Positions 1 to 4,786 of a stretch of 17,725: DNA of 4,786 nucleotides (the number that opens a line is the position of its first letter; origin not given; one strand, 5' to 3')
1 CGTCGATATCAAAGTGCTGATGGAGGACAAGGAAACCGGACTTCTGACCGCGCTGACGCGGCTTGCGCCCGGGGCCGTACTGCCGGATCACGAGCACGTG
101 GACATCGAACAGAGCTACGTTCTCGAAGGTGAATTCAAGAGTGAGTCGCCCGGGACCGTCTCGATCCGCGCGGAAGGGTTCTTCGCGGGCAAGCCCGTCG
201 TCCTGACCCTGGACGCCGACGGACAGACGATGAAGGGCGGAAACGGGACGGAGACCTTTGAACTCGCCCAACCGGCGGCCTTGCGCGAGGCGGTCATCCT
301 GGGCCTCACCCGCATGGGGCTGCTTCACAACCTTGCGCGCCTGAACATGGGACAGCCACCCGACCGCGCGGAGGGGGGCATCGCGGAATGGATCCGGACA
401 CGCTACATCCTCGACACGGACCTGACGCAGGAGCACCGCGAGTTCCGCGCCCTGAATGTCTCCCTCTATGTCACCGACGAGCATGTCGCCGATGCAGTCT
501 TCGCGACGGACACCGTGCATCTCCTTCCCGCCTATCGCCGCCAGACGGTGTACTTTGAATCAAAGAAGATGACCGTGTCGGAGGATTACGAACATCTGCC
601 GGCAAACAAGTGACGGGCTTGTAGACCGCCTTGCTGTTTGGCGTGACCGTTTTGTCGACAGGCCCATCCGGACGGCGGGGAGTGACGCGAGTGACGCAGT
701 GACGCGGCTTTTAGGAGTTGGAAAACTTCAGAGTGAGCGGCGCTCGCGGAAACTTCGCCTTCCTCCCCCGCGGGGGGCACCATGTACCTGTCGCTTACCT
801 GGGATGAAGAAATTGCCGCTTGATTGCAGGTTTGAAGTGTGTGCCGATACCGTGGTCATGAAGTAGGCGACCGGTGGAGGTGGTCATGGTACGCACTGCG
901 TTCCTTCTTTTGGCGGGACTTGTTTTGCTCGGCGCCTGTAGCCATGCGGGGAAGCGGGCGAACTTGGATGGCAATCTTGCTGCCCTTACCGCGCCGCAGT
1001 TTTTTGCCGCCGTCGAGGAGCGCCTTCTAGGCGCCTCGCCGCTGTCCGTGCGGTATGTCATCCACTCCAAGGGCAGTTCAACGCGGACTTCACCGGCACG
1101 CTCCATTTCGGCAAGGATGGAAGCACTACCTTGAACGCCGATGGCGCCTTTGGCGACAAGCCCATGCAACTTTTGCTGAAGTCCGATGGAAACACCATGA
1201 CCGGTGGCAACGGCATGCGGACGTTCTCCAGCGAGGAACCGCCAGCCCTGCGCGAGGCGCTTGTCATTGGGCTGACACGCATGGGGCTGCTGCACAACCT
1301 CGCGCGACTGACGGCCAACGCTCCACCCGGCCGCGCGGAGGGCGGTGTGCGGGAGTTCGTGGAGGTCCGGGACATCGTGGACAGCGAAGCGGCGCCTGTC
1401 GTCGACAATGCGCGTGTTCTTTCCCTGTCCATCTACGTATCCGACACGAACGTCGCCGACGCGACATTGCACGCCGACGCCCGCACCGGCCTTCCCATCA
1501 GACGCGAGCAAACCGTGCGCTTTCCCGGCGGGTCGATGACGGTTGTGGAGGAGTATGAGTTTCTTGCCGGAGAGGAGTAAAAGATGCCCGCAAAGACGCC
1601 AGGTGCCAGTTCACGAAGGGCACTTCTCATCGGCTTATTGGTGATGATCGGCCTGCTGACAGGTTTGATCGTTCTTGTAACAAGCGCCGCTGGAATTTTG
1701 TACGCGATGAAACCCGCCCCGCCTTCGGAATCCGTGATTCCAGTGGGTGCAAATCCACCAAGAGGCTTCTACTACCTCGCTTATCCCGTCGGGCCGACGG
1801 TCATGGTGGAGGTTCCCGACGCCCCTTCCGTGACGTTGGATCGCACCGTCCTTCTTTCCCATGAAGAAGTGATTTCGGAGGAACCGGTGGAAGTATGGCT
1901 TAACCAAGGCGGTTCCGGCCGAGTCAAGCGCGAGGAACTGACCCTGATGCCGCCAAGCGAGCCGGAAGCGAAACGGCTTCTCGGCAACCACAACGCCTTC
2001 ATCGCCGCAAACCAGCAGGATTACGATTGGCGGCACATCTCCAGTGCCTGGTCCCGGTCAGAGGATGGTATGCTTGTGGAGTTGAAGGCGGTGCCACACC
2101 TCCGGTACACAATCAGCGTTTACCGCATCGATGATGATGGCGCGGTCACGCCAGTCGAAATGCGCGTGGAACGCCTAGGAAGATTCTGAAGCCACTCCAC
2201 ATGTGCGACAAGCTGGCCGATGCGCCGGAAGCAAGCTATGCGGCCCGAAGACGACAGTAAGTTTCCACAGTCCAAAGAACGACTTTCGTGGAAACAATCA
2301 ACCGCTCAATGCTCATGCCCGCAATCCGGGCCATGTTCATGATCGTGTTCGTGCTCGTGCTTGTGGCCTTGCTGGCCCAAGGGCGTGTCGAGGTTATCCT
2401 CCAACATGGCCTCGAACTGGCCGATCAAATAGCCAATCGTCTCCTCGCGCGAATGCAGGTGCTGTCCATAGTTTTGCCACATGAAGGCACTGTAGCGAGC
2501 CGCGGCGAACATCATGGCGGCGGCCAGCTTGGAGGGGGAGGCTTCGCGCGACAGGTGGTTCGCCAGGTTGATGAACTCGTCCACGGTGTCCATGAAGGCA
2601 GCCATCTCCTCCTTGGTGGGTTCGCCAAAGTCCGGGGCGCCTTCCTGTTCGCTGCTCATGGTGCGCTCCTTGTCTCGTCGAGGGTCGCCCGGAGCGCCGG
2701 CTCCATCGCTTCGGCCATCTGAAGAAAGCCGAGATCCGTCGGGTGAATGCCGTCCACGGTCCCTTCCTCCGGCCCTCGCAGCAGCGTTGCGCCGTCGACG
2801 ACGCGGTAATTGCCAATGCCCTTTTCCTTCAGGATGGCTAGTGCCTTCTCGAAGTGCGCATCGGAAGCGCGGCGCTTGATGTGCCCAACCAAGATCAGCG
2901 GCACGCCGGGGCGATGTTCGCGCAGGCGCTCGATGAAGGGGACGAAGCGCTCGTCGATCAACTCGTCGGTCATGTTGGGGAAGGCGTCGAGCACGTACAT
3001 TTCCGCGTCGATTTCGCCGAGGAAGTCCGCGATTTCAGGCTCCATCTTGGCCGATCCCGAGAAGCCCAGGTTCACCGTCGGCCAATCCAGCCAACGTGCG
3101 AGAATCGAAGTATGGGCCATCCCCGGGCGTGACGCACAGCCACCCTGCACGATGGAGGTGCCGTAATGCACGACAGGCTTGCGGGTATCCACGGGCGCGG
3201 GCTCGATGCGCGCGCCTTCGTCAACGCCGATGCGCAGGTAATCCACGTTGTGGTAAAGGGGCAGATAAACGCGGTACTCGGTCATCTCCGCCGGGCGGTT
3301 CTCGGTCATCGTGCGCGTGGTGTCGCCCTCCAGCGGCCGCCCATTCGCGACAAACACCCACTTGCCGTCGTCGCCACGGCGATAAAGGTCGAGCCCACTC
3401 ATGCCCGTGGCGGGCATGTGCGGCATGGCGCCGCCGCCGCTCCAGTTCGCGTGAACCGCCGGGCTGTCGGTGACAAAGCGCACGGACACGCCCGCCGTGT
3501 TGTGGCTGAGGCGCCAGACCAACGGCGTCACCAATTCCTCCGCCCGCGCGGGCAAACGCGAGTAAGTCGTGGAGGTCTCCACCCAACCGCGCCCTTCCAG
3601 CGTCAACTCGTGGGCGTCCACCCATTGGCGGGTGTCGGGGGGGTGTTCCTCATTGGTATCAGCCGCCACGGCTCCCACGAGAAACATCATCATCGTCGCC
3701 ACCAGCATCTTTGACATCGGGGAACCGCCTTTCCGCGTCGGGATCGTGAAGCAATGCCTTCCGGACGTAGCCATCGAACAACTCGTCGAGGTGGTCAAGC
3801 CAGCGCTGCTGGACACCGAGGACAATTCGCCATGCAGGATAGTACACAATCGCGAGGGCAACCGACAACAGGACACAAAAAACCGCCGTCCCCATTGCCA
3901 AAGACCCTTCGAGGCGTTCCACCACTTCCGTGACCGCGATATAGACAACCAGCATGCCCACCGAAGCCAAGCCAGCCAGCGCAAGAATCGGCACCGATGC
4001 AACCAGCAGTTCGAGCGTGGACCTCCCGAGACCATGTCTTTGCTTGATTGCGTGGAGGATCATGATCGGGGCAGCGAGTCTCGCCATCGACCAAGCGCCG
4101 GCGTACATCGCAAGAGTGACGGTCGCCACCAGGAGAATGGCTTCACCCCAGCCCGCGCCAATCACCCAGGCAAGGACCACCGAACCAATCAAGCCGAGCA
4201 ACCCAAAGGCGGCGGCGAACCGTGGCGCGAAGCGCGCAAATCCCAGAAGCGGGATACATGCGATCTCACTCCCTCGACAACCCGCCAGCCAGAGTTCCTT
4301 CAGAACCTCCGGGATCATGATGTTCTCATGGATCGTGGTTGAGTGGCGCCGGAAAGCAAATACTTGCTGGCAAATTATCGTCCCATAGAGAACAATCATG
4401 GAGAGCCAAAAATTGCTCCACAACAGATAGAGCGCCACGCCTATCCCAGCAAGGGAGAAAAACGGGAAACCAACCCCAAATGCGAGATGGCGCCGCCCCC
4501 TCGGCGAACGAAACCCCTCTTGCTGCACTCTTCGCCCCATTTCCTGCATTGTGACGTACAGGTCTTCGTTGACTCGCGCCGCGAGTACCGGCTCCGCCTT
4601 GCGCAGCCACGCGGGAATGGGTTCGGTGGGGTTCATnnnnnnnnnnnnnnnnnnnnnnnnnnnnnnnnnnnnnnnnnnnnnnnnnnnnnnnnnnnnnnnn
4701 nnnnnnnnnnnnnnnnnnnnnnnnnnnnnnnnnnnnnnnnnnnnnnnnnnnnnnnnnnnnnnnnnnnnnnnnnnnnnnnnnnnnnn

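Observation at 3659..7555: Tandem duplicated A/B pair of polytopic membrane proteins (order B2-A2-B1-A1) that I cannot assign to any known family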

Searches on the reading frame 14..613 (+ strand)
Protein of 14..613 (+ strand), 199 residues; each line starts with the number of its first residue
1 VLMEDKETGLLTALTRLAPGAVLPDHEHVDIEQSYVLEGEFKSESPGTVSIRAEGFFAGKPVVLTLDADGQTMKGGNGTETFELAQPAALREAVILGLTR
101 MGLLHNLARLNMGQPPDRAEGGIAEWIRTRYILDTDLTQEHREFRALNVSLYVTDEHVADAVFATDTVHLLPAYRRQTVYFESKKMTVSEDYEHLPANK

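Call 9: search_protein_families(library=pfam, proteins=[window:14-613:+], max_evalue=0.01)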
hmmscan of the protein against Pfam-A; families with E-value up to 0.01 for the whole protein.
window:14-613:+ (199 aa): 2 families
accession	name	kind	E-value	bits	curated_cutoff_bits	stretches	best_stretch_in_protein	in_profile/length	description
PF12973.13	Cupin_7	-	6.5e-09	36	27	1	1-44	24-67/105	ChrR Cupin-like domain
PF07883.17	Cupin_2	-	0.0047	17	27.2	1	14-43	2-31/70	Cupin domain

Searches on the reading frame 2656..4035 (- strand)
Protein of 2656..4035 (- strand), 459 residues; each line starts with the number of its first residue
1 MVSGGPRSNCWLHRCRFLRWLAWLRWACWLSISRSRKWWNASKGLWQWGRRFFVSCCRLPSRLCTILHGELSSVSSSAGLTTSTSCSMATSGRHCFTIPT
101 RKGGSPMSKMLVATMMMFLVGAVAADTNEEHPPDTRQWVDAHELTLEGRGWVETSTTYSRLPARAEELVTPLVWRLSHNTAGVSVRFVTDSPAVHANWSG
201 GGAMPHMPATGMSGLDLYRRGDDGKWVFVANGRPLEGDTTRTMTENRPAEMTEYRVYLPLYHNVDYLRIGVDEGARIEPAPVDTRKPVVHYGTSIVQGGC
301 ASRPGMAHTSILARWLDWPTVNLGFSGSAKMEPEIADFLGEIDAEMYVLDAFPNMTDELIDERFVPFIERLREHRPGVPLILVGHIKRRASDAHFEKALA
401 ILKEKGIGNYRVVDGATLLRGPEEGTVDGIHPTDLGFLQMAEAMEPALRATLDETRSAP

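Call 9: search_protein_families(library=pfam, proteins=[window:2656-4035:-], max_evalue=0.01)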
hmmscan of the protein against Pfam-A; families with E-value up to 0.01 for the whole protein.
window:2656-4035:- (459 aa): 3 families
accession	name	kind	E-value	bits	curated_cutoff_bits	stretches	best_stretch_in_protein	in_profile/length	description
PF14606.12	Lipase_GDSL_3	-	1.1e-48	166.3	27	1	286-449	2-178/178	GDSL-like Lipase/Acylhydrolase family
PF14607.12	GxDLY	-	1.7e-42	145.1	27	1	137-277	2-146/146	N-terminus of Esterase_SGNH_hydro-type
PF13472.12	Lipase_GDSL_2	-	0.00022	22.2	32.9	1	292-436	3-175/178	GDSL-like Lipase/Acylhydrolase family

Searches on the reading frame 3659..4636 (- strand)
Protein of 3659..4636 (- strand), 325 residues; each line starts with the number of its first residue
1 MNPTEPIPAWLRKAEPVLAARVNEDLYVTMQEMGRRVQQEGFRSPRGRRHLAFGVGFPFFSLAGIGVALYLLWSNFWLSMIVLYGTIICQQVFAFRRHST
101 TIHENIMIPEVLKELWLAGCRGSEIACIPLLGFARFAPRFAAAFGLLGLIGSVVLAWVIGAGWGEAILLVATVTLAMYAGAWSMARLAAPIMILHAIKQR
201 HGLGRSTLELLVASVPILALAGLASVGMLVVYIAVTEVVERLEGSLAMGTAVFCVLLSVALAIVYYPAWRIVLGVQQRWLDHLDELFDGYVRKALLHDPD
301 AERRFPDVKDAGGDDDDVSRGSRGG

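Call 7: search_protein_families(library=pfam, proteins=[window:3659-4636:-], max_evalue=10)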
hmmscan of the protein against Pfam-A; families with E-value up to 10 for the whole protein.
window:3659-4636:- (325 aa): 1 family
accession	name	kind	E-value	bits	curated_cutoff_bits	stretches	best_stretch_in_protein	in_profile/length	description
PF16491.10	Peptidase_M48_N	-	7.5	6.8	27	1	186-265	92-169/179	CAAX prenyl protease N-terminal, five membrane helices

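Call 8: search_protein_families(library=ncbifam, proteins=[window:3659-4636:-], max_evalue=10)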
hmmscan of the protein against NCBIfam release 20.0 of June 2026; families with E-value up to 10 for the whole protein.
window:3659-4636:- (325 aa): 0 families

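Call 26: search_protein_families(library=padloc, proteins=[window:3659-4636:-], max_evalue=1)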
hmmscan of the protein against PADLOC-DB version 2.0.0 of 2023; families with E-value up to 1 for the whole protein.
window:3659-4636:- (325 aa): 0 families

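Call 73: list_cluster_members(proteins=[window:3659-4636:-, window:4633-5649:-, window:5646-6566:-, window:7842-9323:-, window:9320-10315:-, window:13884-15023:+, P0009])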
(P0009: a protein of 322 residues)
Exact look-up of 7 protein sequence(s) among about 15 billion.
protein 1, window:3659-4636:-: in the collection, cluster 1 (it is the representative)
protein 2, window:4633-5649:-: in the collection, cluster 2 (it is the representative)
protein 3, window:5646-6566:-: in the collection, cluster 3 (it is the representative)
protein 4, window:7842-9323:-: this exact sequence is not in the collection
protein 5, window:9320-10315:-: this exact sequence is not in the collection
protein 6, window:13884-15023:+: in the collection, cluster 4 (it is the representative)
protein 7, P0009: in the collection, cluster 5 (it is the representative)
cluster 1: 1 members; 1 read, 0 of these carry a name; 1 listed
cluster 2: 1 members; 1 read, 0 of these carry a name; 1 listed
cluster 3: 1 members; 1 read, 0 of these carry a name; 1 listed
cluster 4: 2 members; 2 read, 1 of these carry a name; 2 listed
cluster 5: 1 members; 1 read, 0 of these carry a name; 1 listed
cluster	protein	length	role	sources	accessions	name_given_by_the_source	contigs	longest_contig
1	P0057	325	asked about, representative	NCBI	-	-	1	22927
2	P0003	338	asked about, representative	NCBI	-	-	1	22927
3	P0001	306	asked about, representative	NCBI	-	-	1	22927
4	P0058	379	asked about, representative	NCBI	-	-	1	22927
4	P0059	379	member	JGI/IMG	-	DNA replication and repair protein RecF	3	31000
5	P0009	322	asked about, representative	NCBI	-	-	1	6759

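Call 75: find_encoding_contigs(protein=P0059, flank=10000, max_places=3)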
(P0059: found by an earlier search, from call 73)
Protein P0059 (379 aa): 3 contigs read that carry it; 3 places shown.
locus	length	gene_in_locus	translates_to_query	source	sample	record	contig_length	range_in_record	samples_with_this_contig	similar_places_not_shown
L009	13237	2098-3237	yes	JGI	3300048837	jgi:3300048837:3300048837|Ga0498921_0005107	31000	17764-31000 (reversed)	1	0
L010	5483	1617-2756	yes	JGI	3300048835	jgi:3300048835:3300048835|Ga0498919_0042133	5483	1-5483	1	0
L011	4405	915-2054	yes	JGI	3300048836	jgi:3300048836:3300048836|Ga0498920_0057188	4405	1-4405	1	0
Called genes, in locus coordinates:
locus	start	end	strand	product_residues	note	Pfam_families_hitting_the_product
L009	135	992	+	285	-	PF00899:ThiF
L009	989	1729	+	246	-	PF02585:PIG-L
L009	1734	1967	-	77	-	-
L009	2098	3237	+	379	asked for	PF02463:SMC_N, PF13476:AAA_23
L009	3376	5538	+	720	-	PF22159:PSMA-like_N (weak), PF22160:PSMA-like_C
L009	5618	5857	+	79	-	PF01106:NifU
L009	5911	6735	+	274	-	PF12146:Hydrolase_4 (weak)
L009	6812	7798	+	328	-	PF08331:QueG_DUF1730, PF13187:Fer4_9 (faint), PF12838:Fer4_7 (faint), PF13484:Fer4_16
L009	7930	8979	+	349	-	PF01116:F_bP_aldolase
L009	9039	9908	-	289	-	PF00950:ABC-3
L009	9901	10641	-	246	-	PF00005:ABC_tran, PF13304:AAA_21 (faint)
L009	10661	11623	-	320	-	PF01510:Amidase_2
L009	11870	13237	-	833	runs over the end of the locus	PF13567:DUF4131, PF03772:Competence, PF00753:Lactamase_B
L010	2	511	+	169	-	?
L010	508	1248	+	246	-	PF02585:PIG-L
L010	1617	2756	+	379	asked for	PF02463:SMC_N, PF13476:AAA_23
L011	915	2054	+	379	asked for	PF02463:SMC_N, PF13476:AAA_23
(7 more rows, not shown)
